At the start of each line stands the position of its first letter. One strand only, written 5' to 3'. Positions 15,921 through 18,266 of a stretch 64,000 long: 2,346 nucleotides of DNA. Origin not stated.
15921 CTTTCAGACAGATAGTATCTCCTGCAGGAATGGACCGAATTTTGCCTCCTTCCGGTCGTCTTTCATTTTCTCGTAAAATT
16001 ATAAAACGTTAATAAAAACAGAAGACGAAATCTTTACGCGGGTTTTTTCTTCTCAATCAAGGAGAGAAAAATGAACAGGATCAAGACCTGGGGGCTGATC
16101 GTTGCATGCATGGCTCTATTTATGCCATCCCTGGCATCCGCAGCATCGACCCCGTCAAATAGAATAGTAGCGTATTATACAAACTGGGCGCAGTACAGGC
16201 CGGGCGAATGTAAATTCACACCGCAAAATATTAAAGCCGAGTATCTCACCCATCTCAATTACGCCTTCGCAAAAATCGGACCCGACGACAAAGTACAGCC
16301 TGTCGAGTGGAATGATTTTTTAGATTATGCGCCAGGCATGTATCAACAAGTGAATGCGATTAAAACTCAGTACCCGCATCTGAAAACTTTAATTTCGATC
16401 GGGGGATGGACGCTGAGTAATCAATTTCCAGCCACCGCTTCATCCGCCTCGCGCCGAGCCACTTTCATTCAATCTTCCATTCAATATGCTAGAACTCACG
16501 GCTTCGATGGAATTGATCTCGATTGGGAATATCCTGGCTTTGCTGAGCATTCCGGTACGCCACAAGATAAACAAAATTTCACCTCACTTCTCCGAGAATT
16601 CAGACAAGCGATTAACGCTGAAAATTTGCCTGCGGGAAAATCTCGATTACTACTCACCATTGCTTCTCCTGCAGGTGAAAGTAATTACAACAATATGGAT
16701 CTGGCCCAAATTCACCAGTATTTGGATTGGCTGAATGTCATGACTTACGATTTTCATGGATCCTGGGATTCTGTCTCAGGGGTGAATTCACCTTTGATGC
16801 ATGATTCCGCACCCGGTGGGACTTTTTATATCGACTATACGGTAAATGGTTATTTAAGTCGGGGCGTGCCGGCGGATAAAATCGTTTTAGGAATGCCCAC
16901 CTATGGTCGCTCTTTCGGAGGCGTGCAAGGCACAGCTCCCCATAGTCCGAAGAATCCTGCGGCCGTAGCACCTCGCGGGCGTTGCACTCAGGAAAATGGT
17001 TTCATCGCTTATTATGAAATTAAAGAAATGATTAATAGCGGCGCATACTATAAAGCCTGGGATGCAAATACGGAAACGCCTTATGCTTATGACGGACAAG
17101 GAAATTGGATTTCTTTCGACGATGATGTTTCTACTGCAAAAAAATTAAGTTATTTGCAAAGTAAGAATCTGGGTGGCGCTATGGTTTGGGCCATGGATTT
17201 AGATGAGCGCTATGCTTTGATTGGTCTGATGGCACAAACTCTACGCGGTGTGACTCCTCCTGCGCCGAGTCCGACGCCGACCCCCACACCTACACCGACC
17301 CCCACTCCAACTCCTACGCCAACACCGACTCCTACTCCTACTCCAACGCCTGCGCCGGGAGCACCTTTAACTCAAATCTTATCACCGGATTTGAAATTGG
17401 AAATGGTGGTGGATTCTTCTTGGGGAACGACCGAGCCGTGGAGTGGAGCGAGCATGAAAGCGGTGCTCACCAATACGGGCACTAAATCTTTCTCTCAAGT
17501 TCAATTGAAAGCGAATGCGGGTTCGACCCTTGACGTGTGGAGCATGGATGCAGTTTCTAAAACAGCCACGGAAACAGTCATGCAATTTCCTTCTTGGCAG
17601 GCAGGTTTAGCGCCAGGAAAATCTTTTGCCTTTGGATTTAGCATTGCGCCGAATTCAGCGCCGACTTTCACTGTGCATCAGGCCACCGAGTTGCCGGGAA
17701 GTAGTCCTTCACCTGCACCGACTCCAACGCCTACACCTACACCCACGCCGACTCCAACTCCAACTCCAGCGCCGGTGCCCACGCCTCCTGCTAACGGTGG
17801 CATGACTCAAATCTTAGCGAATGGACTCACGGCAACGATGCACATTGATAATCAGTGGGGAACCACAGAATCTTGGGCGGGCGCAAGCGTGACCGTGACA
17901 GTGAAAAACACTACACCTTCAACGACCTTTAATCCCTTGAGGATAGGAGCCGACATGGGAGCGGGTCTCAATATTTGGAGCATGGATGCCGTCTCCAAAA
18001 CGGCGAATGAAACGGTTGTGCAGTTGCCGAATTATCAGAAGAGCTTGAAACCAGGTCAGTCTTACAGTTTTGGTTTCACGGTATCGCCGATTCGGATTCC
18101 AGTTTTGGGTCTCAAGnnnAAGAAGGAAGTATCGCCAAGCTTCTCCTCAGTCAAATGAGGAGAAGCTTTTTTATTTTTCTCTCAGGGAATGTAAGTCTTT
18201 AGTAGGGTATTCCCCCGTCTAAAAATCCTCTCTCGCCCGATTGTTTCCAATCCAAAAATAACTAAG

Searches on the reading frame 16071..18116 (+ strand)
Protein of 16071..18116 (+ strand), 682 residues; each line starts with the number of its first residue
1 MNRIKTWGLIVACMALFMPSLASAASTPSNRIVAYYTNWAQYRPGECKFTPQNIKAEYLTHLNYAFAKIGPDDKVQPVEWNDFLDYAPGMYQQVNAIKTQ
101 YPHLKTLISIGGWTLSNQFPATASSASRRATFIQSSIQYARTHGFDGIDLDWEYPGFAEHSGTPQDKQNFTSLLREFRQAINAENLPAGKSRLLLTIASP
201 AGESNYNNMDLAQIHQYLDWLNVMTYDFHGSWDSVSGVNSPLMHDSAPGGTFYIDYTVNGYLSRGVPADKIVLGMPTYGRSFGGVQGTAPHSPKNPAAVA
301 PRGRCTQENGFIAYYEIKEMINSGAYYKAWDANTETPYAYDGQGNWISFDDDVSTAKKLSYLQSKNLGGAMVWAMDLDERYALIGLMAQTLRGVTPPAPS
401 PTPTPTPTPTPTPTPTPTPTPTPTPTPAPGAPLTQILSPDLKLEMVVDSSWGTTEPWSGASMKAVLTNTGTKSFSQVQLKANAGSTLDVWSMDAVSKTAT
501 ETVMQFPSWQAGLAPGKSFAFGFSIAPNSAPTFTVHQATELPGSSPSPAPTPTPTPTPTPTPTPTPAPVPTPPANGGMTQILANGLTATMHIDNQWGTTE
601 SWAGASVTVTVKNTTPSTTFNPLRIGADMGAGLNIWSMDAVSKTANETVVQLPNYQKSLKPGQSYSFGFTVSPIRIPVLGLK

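Call 24: search_protein_families(library=ncbifam, proteins=[window:16071-18116:+], max_evalue=0.00001)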
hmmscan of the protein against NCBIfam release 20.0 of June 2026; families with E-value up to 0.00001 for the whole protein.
window:16071-18116:+ (682 aa): 2 families
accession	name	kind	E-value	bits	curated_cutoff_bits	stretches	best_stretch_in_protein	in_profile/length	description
NF052619.1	ChiD_Serratia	equivalog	3.1e-35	122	750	1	22-391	14-412/416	chitinase ChiD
NF037973.1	metallo_SslE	exception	4.8e-08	30.9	3000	0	397-429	52-86/1519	lipoprotein metalloprotease SslE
